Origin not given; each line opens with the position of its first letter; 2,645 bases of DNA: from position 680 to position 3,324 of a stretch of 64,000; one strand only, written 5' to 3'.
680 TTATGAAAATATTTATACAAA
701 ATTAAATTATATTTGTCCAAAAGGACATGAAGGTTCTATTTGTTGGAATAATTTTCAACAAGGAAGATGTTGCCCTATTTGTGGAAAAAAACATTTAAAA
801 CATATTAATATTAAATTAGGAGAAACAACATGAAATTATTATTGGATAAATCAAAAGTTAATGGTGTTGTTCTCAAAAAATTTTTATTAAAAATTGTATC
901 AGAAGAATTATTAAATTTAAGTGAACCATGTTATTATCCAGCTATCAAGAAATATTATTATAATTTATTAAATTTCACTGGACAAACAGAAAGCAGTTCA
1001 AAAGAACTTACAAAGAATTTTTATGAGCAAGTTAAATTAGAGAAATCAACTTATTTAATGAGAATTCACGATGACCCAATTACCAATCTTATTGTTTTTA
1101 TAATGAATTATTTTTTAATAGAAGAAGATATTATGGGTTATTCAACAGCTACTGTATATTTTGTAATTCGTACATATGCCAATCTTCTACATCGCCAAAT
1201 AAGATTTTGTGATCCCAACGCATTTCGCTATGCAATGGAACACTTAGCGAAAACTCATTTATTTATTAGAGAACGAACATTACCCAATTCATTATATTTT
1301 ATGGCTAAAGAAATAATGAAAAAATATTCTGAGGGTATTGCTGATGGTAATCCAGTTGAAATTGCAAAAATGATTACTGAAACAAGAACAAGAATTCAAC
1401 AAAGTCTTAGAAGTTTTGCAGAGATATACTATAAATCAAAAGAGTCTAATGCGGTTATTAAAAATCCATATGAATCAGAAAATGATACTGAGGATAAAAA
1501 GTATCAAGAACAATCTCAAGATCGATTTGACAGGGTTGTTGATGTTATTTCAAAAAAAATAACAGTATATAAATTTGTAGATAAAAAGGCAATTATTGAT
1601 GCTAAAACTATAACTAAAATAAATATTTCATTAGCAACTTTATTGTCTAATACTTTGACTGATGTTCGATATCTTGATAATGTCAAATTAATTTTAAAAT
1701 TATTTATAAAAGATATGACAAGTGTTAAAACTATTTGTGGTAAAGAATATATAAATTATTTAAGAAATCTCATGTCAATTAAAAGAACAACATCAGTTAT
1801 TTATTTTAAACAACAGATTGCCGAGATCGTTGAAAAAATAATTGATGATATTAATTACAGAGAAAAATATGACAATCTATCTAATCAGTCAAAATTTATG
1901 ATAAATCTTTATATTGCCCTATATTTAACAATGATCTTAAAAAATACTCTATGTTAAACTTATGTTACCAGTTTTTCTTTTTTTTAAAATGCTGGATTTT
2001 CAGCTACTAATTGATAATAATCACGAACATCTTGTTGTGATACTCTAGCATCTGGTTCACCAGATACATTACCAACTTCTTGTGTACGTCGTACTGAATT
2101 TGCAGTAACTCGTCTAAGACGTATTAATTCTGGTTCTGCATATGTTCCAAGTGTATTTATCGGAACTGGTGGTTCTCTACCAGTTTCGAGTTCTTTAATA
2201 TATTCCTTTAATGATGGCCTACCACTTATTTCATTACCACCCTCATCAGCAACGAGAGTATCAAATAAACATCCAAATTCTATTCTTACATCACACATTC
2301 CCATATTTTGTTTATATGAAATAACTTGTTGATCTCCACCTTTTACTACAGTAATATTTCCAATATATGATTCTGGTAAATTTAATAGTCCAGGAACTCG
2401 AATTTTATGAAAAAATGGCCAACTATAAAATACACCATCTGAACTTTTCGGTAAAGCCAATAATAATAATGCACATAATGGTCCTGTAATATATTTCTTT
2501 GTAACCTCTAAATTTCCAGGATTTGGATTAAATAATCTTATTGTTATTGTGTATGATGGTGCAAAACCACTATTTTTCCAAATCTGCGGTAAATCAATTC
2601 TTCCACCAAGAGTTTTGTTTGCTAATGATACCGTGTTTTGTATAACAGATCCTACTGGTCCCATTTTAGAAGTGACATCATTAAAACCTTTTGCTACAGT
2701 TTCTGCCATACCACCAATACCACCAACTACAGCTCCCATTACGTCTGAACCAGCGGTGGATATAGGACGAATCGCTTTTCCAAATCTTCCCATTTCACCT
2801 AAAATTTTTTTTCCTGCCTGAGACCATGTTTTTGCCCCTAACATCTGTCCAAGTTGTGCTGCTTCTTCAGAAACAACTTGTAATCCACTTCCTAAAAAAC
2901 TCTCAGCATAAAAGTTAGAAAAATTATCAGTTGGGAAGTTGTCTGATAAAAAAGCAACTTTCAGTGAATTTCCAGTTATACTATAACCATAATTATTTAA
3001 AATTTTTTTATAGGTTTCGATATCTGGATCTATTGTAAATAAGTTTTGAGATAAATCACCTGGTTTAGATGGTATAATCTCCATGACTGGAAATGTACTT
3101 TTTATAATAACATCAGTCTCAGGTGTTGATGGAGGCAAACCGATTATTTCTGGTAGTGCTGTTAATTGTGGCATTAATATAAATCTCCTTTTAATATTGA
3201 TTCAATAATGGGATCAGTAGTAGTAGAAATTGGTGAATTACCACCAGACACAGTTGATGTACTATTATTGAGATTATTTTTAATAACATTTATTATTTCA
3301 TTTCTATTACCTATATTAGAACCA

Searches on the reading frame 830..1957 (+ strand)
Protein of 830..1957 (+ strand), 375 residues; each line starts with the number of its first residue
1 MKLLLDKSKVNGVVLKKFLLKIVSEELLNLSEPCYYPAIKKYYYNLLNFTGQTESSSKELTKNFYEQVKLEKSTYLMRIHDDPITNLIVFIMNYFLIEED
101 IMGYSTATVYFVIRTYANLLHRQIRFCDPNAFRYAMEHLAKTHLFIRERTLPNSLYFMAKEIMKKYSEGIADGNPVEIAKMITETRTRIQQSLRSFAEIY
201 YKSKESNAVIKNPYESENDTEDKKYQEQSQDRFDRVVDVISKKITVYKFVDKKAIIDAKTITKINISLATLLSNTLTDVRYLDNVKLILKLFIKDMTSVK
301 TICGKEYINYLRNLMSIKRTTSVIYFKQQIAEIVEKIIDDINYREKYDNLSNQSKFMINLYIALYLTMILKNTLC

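Call 22: search_protein_families(library=pfam, proteins=[window:830-1957:+], max_evalue=0.01)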
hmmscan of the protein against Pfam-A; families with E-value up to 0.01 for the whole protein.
window:830-1957:+ (375 aa): 0 families

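Call 82: find_encoding_contigs(protein=window:830-1957:+, flank=10000, max_places=3)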
Protein window:830-1957:+ (375 aa): 1 contig read that carries it; 1 place shown.
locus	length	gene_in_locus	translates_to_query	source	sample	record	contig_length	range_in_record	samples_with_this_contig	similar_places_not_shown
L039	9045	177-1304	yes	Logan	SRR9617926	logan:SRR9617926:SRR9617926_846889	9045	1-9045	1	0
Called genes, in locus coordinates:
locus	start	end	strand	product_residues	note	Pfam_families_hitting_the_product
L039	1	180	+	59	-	?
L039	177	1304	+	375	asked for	-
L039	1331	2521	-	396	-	-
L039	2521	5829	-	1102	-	-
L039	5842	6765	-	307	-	-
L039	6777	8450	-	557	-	PF03237:Terminase_6N (weak)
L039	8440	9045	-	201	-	?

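Call 86: search_protein_families(library=phrogs, proteins=[window:830-1957:+], max_evalue=0.001)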
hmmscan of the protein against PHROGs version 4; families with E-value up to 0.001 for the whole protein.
window:830-1957:+ (375 aa): 0 families

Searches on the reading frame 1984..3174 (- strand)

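Call 9: search_protein_families(library=pfam, proteins=[window:1984-3174:-], max_evalue=0.001)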
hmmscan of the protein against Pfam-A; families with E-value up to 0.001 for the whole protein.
window:1984-3174:- (396 aa): 0 families

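Call 86: search_protein_families(library=phrogs, proteins=[window:1984-3174:-], max_evalue=0.001)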
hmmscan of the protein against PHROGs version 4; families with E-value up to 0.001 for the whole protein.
window:1984-3174:- (396 aa): 2 families
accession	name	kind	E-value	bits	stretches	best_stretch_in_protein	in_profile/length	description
phrog_20401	-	head and packaging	4.6e-16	59.5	1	156-307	253-405/473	virion structural protein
phrog_3181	-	unknown function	4.9e-05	23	1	158-299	466-603/703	-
